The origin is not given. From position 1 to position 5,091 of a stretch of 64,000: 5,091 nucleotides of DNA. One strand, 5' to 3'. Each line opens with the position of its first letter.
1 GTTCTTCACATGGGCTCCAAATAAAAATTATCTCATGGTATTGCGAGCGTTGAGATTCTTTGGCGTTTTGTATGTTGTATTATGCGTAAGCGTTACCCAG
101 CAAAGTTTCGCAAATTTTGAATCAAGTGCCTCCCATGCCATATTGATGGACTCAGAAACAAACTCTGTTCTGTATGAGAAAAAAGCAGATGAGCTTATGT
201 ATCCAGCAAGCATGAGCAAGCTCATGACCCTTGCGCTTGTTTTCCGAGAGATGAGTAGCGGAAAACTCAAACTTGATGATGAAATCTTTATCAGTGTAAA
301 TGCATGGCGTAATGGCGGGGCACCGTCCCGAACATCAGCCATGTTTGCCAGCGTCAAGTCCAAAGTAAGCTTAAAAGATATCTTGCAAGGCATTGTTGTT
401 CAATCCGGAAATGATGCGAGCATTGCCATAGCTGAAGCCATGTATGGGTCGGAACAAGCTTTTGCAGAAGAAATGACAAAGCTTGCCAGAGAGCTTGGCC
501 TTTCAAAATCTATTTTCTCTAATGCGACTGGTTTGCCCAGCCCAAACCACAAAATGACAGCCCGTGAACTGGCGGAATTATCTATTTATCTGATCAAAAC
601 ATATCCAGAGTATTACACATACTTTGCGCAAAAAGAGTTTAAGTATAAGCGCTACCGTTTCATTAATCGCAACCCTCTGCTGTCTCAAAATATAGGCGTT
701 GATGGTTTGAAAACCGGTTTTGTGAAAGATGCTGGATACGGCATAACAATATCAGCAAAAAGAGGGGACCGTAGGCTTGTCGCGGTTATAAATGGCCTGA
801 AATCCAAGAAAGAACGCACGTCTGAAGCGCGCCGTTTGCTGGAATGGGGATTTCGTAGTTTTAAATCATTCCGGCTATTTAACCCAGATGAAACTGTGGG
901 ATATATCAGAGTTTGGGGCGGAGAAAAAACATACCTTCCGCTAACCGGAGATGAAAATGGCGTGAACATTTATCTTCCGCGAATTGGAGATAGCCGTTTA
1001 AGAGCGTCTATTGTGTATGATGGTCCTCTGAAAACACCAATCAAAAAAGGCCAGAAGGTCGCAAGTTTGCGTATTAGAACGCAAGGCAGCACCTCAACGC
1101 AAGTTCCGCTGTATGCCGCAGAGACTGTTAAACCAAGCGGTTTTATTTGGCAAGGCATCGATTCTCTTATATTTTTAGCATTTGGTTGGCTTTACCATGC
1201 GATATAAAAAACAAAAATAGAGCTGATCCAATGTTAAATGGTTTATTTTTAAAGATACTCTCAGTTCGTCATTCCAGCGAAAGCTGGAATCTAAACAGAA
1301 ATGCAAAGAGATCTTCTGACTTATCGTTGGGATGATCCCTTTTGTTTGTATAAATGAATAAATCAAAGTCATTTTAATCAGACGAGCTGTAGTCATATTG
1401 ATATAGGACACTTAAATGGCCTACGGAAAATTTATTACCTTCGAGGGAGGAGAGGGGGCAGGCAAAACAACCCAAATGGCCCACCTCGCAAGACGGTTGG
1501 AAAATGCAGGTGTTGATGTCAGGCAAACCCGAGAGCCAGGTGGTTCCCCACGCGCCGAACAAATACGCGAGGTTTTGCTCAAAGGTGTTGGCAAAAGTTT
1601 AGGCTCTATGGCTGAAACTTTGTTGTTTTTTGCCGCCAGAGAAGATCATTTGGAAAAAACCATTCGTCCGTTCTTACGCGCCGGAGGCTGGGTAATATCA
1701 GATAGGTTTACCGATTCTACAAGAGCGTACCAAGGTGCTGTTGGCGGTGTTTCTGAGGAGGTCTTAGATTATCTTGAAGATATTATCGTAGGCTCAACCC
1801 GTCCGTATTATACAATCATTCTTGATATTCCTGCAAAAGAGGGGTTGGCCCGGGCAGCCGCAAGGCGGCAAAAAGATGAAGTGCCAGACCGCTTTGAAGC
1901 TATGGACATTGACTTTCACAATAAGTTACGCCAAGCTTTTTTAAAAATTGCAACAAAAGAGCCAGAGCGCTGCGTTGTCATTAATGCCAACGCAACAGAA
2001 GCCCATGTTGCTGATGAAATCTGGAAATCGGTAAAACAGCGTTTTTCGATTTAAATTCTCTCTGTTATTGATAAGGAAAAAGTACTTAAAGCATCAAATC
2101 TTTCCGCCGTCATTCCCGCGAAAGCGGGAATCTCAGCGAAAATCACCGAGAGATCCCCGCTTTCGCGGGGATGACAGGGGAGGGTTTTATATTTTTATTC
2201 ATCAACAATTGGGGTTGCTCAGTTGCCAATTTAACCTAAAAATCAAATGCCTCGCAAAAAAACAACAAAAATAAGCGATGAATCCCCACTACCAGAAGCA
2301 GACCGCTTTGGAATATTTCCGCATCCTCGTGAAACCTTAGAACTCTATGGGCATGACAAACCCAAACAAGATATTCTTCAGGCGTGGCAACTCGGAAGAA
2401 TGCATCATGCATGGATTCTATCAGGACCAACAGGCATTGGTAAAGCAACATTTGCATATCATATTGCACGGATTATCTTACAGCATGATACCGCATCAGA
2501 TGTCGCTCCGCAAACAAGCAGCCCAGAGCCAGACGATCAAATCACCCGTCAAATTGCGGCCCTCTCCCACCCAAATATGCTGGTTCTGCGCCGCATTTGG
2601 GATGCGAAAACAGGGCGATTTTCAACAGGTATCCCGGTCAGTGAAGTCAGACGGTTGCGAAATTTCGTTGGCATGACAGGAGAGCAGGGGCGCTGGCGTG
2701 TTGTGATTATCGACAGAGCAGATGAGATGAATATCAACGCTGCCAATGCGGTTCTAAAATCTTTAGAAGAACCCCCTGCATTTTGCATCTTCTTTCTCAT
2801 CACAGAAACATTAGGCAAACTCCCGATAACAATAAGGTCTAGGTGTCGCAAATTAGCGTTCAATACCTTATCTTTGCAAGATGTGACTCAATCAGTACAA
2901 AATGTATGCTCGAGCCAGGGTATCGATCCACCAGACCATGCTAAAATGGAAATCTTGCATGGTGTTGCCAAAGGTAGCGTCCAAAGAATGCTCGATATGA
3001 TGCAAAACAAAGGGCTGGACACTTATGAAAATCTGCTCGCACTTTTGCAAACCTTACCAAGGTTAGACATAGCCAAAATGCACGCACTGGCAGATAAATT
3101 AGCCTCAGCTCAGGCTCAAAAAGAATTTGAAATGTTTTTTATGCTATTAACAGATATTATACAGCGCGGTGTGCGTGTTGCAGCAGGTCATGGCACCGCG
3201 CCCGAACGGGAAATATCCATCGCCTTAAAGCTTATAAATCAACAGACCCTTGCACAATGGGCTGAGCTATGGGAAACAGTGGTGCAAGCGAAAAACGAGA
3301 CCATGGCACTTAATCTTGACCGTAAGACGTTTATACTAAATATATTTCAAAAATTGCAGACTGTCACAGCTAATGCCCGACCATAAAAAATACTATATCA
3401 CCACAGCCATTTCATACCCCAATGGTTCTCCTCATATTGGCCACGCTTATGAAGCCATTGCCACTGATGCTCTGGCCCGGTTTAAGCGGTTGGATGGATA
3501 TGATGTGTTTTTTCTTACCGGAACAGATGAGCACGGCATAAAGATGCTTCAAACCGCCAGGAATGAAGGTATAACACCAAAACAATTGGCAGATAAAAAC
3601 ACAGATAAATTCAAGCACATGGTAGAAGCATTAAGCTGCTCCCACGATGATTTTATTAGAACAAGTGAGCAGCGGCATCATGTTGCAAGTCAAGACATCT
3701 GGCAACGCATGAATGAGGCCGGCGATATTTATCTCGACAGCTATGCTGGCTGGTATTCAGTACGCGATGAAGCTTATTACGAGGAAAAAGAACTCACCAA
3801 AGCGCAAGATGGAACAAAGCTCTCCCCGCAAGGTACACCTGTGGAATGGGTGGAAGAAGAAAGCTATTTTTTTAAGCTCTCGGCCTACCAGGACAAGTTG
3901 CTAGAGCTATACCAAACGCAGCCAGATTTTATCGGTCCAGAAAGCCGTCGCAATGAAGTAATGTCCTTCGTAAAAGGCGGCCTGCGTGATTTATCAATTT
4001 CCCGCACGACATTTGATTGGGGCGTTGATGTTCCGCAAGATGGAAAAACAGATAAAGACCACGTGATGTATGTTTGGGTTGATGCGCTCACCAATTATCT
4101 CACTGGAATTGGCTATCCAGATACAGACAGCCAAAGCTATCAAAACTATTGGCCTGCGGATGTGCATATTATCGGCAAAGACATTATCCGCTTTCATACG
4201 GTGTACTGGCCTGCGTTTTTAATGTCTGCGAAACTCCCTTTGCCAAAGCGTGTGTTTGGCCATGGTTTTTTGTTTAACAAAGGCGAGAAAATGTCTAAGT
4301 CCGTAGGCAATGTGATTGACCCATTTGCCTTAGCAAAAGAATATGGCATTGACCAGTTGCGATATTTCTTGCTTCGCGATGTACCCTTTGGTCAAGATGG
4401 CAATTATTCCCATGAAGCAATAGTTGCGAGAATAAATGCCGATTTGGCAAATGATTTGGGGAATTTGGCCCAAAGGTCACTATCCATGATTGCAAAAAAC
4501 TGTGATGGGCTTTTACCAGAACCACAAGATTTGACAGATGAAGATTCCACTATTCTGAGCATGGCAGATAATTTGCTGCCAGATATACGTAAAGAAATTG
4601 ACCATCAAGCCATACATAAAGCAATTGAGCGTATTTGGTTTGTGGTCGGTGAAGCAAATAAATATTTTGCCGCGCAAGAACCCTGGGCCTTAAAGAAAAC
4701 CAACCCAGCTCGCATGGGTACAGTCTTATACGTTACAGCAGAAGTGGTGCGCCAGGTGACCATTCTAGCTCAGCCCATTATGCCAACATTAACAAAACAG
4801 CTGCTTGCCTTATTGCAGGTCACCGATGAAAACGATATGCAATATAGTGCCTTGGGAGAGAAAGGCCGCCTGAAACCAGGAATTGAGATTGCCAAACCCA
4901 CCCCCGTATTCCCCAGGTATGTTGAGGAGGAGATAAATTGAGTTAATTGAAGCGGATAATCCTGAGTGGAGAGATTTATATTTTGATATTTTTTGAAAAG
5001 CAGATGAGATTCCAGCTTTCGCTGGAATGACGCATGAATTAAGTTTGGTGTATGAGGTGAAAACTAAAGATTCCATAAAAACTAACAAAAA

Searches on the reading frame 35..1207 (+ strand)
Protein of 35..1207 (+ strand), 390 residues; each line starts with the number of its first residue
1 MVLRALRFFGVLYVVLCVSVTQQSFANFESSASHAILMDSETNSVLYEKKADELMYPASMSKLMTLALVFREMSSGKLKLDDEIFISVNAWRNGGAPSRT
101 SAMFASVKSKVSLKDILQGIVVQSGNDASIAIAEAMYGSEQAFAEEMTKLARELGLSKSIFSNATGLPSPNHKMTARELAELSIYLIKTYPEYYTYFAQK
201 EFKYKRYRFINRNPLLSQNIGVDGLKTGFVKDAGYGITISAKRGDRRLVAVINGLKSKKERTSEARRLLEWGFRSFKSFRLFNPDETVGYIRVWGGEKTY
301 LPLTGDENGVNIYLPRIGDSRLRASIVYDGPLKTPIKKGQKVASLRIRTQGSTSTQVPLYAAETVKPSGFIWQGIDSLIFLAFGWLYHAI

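Call 51: search_protein_families(library=pfam, proteins=[window:35-1207:+], max_evalue=0.000001)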
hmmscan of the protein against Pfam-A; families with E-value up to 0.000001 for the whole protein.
window:35-1207:+ (390 aa): 3 families
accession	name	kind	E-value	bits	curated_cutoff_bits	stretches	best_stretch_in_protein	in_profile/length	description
PF00768.25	Peptidase_S11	-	1.8e-63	214.7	27.6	1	28-253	8-235/239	D-alanyl-D-alanine carboxypeptidase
PF07943.18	PBP5_C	-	6.9e-14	52.2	21.2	1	276-366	1-90/91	Penicillin-binding protein 5, C-terminal domain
PF13354.11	Beta-lactamase2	-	1.5e-10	41.3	22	1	38-187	5-147/214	Beta-lactamase enzyme family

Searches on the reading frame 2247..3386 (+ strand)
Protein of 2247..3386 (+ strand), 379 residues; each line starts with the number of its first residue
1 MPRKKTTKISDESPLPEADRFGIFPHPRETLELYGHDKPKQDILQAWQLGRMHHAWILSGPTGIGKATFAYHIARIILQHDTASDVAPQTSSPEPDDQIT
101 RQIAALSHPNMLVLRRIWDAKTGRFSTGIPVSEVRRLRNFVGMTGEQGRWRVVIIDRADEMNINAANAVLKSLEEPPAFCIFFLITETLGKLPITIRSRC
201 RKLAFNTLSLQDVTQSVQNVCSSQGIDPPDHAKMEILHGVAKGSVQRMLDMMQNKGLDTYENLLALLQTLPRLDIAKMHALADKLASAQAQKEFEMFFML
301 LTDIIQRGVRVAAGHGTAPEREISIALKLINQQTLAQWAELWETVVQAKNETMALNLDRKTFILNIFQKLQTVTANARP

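Call 51: search_protein_families(library=pfam, proteins=[window:2247-3386:+], max_evalue=0.000001)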
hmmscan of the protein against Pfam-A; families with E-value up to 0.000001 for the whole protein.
window:2247-3386:+ (379 aa): 1 family
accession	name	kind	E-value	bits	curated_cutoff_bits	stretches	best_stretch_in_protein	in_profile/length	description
PF13177.12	DNA_pol3_delta2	-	7.7e-32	110.9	27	1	38-208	4-160/161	DNA polymerase III, delta subunit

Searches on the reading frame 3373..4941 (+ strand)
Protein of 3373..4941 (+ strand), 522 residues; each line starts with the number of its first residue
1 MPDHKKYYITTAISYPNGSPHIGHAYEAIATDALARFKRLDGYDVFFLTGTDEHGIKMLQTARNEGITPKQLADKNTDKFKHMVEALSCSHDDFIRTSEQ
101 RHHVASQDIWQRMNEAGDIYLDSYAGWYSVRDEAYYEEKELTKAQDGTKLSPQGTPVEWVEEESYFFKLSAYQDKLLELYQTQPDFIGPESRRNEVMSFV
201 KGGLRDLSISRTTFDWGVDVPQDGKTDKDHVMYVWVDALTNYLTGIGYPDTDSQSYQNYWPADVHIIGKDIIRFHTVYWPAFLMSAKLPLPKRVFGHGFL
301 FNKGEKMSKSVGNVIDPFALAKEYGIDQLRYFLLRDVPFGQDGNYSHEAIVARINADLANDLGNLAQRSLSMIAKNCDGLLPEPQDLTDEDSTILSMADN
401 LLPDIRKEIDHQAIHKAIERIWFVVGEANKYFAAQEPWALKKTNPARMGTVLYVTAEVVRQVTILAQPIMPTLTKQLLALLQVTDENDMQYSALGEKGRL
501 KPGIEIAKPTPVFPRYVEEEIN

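Call 51: search_protein_families(library=pfam, proteins=[window:3373-4941:+], max_evalue=0.000001)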
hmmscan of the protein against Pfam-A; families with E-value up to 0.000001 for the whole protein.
window:3373-4941:+ (522 aa): 5 families
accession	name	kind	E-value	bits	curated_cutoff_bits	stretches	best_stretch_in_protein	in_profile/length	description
PF09334.17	tRNA-synt_1g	-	6.6e-113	377.8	20.1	1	7-369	1-390/391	tRNA synthetases class I (M)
PF00133.28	tRNA-synt_1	-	6.5e-32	111.2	22.7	2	228-343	295-411/414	tRNA synthetases class I (I, L, M and V)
PF01406.26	tRNA-synt_1e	-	7.2e-16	58.9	27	1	18-136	21-139/301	tRNA synthetases class I (C) catalytic domain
PF19303.5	Anticodon_3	-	1e-10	42.1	23.5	1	382-520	2-139/152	Anticodon binding domain of methionyl tRNA ligase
PF08264.19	Anticodon_1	-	7e-07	29.7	25.1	0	391-479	1-88/148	Anticodon-binding domain of tRNA ligase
